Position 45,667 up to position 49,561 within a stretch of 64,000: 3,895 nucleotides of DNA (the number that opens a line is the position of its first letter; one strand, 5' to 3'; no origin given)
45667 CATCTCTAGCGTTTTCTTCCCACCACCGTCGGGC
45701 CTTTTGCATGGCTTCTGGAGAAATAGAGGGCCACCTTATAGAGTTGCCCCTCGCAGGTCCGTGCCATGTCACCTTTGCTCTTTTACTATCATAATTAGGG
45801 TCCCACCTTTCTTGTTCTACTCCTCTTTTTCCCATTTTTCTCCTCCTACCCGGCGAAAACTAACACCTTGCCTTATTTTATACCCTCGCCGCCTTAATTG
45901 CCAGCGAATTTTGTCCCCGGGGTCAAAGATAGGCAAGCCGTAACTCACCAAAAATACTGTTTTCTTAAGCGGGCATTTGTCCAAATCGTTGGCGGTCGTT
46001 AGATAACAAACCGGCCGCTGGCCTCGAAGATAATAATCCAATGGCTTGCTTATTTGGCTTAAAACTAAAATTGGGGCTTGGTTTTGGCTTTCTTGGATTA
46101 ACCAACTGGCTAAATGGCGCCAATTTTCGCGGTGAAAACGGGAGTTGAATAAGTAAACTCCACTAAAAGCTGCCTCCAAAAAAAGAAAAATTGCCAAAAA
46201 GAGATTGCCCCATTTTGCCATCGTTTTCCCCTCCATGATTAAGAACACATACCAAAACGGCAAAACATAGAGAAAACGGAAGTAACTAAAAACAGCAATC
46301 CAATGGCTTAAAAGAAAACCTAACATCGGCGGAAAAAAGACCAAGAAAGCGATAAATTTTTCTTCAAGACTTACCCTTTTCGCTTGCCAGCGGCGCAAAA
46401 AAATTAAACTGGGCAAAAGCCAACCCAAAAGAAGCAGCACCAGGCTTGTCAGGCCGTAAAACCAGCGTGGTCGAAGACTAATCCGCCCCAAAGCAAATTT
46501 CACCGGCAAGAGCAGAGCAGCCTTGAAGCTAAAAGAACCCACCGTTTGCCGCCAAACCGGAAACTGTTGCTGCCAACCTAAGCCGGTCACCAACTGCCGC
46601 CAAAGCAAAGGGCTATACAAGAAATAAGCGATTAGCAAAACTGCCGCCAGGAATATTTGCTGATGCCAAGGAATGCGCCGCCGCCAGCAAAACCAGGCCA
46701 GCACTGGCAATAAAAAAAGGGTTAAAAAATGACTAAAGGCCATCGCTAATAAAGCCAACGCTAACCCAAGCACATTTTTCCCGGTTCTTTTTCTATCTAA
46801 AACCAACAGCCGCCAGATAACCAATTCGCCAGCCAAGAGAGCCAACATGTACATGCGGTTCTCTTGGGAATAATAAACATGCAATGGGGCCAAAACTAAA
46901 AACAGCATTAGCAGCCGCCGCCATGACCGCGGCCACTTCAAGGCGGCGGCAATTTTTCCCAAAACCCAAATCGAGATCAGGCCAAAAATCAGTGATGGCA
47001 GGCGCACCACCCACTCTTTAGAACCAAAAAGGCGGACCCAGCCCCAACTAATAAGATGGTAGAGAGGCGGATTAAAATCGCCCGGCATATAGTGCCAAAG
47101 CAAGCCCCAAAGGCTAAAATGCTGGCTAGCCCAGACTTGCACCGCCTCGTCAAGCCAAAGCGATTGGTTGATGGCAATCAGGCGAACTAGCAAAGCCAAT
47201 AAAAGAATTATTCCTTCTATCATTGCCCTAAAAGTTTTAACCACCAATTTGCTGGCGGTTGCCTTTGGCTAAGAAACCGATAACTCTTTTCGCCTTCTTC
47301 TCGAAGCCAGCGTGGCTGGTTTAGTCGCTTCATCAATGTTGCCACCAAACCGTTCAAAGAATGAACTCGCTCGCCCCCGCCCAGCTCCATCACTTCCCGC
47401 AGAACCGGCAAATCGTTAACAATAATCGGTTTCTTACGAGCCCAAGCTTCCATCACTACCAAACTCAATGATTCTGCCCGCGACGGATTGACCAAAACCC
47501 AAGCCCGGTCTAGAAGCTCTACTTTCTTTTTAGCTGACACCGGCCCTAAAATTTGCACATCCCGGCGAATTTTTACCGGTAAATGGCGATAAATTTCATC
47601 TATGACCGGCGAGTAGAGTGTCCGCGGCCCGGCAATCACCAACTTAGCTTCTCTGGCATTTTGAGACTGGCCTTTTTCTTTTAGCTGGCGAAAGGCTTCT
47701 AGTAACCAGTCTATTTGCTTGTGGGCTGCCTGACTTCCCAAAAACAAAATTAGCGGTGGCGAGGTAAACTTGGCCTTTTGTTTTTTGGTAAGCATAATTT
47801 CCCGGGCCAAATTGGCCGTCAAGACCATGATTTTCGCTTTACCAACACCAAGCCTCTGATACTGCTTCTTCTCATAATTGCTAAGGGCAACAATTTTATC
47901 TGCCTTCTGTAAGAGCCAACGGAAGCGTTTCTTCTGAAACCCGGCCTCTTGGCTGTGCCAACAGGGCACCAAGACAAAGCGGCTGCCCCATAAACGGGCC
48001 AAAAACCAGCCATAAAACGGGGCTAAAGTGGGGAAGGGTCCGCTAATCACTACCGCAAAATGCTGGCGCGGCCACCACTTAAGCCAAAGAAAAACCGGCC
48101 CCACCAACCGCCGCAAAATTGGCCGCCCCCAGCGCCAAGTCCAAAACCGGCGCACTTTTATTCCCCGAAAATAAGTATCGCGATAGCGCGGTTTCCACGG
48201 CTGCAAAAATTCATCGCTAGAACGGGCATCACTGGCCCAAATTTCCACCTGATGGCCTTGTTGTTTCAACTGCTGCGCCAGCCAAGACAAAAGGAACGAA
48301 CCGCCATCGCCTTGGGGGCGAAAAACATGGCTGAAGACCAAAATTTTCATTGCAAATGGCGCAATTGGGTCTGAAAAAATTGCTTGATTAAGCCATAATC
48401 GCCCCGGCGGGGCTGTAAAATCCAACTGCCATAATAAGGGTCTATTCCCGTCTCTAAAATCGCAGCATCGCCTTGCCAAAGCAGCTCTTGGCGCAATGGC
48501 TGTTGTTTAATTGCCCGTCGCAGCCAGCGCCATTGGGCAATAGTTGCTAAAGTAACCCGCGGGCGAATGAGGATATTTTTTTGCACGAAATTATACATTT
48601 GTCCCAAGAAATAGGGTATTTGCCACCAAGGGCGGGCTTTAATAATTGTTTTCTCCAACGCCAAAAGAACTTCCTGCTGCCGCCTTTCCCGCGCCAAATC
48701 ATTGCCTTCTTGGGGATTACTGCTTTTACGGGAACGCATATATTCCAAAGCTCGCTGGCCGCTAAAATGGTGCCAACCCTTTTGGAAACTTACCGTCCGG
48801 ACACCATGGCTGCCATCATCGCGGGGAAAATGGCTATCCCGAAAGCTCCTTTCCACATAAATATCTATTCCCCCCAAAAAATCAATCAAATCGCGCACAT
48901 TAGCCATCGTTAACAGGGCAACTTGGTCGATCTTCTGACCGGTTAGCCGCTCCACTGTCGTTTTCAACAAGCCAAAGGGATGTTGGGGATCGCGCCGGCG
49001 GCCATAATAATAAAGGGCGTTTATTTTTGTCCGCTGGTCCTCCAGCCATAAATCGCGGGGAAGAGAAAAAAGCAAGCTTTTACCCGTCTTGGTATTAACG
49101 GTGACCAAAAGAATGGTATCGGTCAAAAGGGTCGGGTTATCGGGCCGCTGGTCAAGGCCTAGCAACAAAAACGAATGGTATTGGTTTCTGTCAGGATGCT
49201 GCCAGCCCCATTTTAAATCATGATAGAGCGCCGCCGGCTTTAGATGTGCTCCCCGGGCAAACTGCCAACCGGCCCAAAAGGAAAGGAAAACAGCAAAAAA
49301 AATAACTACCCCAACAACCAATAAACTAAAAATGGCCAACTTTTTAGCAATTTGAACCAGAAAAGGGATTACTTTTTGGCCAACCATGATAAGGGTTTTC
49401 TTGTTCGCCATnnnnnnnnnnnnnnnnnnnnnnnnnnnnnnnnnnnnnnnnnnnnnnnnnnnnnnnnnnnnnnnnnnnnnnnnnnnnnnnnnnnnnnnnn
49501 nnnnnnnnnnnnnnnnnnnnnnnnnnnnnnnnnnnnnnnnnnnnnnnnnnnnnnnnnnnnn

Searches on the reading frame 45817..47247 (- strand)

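Call 15: search_protein_families(library=pfam, proteins=[window:45817-47247:-], max_evalue=0.00001)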
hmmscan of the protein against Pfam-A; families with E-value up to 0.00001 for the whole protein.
window:45817-47247:- (476 aa): 1 family
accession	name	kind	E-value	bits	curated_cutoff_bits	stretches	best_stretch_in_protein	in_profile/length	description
PF13231.12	PMT_2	-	5.9e-07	30.3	26.1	1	60-216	3-159/160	Dolichyl-phosphate-mannose-protein mannosyltransferase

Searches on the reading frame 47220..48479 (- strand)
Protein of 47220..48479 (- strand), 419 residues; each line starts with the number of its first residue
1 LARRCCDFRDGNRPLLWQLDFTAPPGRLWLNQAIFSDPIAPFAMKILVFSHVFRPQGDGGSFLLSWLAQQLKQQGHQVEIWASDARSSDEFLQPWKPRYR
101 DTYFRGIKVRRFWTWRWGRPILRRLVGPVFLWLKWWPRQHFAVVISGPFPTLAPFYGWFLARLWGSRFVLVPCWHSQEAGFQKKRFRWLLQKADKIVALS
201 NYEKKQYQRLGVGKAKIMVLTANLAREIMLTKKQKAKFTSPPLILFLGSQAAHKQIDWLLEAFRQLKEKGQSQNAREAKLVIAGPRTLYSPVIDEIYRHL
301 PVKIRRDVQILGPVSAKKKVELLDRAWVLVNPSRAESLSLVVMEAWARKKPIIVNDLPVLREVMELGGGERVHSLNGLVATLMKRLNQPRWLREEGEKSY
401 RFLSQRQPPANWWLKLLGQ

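Call 15: search_protein_families(library=pfam, proteins=[window:47220-48479:-], max_evalue=0.00001)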
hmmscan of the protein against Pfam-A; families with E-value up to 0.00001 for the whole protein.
window:47220-48479:- (419 aa): 5 families
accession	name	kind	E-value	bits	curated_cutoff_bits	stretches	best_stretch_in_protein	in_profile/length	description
PF13692.12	Glyco_trans_1_4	-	4.8e-20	72.7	27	1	242-367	2-118/142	Glycosyl transferases group 1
PF00534.26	Glycos_transf_1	-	5.4e-20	72.1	26.4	1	232-368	6-135/172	Glycosyl transferases group 1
PF13579.12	Glyco_trans_4_4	-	1.4e-12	48.6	29.7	1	65-220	8-155/158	Glycosyl transferase 4-like domain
PF13439.12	Glyco_transf_4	-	3.1e-12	47.3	28.5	1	67-219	11-161/170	Glycosyltransferase Family 4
PF20706.3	GT4-conflict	-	3.4e-08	33.3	26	1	182-356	136-312/385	Family 4 Glycosyltransferase in conflict systems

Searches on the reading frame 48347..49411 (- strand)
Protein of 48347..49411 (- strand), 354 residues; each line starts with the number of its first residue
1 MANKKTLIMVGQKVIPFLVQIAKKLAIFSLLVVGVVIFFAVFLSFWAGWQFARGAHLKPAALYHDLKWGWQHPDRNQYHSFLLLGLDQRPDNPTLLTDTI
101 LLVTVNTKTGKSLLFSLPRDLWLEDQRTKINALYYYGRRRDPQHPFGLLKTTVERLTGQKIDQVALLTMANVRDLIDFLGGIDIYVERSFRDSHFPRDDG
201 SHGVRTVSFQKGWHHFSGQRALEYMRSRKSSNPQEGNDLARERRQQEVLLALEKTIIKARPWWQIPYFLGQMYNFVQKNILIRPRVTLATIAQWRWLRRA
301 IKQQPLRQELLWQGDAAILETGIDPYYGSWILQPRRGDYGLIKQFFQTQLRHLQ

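Call 15: search_protein_families(library=pfam, proteins=[window:48347-49411:-], max_evalue=0.00001)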
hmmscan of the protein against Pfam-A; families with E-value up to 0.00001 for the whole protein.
window:48347-49411:- (354 aa): 1 family
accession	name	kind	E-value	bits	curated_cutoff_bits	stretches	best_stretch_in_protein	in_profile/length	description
PF03816.19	LytR_cpsA_psr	-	2.3e-29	102.9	24.6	1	97-256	2-148/150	LytR_cpsA_psr family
